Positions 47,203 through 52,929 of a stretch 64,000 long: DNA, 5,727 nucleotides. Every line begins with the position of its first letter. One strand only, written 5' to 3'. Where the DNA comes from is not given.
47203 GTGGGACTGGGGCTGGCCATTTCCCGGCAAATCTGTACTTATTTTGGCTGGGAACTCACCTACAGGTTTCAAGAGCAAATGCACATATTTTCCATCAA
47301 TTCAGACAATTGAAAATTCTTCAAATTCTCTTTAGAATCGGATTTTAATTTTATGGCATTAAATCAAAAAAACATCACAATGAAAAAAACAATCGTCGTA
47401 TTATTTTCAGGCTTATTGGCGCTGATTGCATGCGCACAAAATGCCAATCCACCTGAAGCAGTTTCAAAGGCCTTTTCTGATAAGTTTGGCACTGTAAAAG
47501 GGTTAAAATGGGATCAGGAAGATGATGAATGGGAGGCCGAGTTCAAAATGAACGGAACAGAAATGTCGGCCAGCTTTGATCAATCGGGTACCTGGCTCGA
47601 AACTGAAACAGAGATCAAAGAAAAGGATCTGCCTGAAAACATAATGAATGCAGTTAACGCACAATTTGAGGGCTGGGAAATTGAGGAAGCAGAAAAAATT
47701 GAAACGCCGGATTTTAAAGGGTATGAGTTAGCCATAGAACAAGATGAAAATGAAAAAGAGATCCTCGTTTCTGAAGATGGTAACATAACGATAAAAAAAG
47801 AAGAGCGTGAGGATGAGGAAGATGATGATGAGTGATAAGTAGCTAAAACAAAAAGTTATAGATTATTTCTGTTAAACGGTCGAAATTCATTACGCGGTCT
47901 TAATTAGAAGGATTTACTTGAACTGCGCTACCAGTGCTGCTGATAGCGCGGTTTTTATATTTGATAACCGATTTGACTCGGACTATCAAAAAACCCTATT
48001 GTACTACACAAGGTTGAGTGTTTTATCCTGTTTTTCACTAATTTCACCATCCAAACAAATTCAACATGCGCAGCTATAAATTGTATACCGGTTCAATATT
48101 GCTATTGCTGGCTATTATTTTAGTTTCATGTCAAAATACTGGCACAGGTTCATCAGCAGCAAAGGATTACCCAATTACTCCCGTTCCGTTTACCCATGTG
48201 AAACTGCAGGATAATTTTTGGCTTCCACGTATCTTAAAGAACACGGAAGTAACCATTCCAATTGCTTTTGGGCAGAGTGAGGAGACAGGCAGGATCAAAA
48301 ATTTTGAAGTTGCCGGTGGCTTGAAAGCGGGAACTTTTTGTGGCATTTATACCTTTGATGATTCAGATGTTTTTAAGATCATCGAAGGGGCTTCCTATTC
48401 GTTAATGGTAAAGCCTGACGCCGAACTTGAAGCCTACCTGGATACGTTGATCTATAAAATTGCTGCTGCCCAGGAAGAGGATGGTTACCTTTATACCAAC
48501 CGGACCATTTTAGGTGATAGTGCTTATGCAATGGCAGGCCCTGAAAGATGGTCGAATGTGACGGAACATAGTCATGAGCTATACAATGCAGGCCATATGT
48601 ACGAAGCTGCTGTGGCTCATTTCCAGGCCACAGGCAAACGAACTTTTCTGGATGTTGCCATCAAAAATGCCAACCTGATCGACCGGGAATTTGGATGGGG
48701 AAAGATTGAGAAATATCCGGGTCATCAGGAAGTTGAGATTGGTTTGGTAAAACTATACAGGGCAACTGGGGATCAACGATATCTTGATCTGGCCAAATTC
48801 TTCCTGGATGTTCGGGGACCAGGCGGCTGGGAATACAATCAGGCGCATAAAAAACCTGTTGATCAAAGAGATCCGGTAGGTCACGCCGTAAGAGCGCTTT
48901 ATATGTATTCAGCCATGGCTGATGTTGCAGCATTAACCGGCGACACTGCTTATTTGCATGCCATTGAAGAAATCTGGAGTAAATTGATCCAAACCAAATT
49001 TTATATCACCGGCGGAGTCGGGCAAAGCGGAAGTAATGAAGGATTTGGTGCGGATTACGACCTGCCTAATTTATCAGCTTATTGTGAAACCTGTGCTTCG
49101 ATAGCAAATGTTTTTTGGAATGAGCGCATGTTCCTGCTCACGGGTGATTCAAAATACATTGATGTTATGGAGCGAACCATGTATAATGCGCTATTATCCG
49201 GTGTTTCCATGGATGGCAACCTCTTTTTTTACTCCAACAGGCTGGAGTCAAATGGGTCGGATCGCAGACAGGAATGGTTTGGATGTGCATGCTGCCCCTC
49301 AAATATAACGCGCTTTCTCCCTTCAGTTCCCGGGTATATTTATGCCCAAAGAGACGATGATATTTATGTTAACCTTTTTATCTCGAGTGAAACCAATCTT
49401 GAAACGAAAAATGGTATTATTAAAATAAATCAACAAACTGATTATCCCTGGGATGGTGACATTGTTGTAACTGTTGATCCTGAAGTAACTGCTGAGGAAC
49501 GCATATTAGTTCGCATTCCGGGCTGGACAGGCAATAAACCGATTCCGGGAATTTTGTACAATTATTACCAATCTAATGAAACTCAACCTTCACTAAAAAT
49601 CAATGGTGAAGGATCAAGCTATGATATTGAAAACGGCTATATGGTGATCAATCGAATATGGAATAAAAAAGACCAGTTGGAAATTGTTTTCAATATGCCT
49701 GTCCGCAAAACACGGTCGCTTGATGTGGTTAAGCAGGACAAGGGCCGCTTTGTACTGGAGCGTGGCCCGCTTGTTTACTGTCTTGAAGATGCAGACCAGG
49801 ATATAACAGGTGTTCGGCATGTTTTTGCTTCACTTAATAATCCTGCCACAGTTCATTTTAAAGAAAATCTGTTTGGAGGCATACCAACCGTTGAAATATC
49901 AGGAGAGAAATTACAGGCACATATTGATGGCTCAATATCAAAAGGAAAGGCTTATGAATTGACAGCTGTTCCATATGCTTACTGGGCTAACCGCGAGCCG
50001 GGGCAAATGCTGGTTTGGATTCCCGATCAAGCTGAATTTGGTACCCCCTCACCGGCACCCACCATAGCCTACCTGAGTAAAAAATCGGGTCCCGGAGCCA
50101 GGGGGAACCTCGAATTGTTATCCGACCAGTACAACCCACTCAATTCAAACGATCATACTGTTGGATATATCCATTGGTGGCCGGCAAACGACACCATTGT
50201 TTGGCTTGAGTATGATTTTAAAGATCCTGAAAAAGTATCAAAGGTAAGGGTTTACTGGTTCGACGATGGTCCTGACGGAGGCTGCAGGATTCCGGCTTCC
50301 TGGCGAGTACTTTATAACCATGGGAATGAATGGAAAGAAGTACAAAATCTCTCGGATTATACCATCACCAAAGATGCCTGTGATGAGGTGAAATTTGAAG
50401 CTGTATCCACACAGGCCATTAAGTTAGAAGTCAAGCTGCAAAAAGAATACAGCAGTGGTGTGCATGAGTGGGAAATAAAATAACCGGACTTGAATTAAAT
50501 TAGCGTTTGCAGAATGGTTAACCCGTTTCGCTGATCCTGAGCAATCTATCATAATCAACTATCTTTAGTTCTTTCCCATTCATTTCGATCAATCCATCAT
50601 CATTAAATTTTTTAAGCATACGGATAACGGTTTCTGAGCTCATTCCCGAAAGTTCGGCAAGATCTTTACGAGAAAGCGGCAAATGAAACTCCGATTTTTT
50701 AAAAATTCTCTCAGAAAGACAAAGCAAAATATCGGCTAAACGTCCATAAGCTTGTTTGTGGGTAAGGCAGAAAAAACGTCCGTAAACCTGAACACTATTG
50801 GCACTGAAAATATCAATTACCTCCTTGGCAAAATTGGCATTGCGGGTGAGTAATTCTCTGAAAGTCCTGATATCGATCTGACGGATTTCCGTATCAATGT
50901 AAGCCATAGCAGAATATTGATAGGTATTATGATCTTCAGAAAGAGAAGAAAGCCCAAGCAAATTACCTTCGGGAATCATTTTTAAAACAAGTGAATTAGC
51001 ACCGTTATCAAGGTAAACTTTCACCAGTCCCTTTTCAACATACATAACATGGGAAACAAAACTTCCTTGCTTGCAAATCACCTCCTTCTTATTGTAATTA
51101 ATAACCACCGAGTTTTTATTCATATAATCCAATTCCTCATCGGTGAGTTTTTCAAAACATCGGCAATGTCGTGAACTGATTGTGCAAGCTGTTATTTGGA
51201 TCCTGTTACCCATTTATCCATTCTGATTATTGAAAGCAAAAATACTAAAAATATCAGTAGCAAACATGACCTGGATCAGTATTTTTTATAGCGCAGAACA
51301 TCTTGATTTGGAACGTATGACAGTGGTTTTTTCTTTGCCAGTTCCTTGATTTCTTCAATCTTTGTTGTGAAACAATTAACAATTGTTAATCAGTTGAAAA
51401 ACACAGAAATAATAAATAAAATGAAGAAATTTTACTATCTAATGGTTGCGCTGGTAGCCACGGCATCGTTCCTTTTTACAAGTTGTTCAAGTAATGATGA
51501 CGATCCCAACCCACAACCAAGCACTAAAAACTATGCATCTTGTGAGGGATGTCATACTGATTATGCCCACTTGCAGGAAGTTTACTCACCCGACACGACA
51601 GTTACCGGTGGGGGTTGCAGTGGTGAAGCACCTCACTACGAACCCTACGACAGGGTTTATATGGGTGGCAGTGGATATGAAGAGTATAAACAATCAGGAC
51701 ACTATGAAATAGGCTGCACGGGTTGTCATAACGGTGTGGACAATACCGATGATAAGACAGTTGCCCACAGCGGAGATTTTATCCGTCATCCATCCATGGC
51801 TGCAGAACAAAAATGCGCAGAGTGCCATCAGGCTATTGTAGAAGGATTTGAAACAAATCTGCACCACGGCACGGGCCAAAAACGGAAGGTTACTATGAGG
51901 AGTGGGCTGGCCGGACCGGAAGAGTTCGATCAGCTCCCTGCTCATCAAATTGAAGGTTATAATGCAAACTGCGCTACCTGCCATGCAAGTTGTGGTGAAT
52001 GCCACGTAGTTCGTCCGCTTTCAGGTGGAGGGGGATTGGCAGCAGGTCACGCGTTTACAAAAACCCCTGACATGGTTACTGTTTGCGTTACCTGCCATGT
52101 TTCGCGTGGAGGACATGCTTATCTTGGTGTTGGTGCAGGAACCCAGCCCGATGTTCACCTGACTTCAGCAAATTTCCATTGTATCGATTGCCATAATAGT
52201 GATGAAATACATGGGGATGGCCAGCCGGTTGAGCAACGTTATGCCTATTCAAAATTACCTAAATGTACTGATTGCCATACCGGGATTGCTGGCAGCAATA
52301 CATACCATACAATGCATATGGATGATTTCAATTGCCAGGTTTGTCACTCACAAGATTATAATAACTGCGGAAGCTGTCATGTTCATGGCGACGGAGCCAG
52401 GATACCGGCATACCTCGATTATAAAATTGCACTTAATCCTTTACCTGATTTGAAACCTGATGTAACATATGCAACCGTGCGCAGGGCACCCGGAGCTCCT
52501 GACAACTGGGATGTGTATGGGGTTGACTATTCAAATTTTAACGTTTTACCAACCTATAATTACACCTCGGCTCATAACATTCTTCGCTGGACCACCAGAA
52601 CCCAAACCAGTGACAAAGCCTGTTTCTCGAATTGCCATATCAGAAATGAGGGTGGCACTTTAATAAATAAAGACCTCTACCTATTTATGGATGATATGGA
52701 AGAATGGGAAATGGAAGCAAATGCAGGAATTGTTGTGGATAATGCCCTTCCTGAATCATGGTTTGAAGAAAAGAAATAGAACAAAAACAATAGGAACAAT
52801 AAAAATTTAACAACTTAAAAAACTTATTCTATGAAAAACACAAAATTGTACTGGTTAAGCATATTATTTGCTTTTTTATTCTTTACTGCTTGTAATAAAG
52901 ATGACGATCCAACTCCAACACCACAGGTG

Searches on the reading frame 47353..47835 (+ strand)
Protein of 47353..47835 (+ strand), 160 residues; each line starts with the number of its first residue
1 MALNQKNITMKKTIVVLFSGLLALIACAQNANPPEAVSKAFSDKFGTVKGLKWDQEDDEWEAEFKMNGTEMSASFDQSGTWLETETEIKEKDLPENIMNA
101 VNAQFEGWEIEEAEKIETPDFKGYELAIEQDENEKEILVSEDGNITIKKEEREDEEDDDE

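Call 27: search_protein_families(library=pfam, proteins=[window:47353-47835:+], max_evalue=0.001)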
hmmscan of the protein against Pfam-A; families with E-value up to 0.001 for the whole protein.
window:47353-47835:+ (160 aa): 1 family
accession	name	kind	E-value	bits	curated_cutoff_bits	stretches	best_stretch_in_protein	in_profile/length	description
PF11396.14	PepSY_like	-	1.7e-12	47.9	28.3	1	61-145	4-81/83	Putative beta-lactamase-inhibitor-like, PepSY-like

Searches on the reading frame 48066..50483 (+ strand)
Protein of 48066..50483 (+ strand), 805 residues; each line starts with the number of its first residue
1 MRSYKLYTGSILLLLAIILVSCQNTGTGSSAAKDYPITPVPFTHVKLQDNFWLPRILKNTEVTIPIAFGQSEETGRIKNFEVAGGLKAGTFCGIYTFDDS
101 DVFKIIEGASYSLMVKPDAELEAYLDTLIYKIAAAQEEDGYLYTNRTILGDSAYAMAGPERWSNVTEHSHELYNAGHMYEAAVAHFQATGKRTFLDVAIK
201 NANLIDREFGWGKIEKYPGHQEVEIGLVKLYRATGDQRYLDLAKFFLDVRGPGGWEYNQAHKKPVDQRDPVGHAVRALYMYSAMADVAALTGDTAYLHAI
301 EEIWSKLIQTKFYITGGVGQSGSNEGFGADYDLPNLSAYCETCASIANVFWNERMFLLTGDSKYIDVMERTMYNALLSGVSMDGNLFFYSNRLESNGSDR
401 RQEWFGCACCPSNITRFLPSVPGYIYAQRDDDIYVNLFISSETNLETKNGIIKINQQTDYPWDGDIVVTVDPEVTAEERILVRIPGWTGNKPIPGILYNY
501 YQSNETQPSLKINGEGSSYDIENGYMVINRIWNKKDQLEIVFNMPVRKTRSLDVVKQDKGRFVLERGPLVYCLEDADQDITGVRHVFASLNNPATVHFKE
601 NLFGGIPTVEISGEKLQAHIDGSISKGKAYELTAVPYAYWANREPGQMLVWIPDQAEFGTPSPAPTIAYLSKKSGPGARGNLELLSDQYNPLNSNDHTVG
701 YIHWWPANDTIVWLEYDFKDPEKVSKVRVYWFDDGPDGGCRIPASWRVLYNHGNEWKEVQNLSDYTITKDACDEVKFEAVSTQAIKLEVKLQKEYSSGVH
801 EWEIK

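Call 27: search_protein_families(library=pfam, proteins=[window:48066-50483:+], max_evalue=0.001)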
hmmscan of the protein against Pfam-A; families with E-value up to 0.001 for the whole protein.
window:48066-50483:+ (805 aa): 5 families
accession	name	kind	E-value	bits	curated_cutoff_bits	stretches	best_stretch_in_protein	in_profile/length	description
PF07944.18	Beta-AFase-like_GH127_cat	-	1.2e-103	347.5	24.9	1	44-422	1-375/376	Beta-L-arabinofuranosidase, GH127 catalytic domain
PF20736.2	Glyco_hydro127M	-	1.7e-21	76.6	24.2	1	433-544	2-95/95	Beta-L-arabinofuranosidase, GH127 middle domain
PF20737.2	Glyco_hydro127C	-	5.7e-19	68.1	23.7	1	546-653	1-71/71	Glycoside hydrolase family 127 C-terminal domain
PF00754.31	F5_F8_type_C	-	5.1e-06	27.1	28.2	1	690-794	13-117/127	F5/8 type C domain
PF22633.2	F5_F8_type_C_2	-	9.8e-06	26.5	27.8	1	704-787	12-91/91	NedA-like, galactose-binding domain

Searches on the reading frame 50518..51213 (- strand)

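Call 27: search_protein_families(library=pfam, proteins=[window:50518-51213:-], max_evalue=0.001)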
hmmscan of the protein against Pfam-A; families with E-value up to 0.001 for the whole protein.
window:50518-51213:- (231 aa): 5 families
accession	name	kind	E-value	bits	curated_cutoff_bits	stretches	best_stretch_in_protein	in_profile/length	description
PF13545.12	HTH_Crp_2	-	2.8e-17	62.9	27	1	157-226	1-69/70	Crp-like helix-turn-helix domain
PF00027.35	cNMP_binding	-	3.6e-12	46.5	27.5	1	38-125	2-89/89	Cyclic nucleotide-binding domain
PF00325.26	Crp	-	9.6e-08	32.1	21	1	178-209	1-32/32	Bacterial regulatory proteins, crp family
PF13412.12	HTH_24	-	4.2e-05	23.5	21.9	1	180-210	18-48/48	Winged helix-turn-helix DNA-binding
PF25213.1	HVO_A0261_N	-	9.4e-05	22.7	35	1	179-215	24-60/86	HVO_A0261 N-terminal domain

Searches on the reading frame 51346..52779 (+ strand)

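Call 27: search_protein_families(library=pfam, proteins=[window:51346-52779:+], max_evalue=0.001)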
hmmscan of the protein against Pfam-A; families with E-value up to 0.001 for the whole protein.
window:51346-52779:+ (477 aa): 1 family
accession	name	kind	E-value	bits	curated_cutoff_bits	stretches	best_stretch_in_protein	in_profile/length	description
PF14522.11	Cytochrome_C7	-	3.9e-05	23.8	24.8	0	120-213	12-66/67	Cytochrome c7 and related cytochrome c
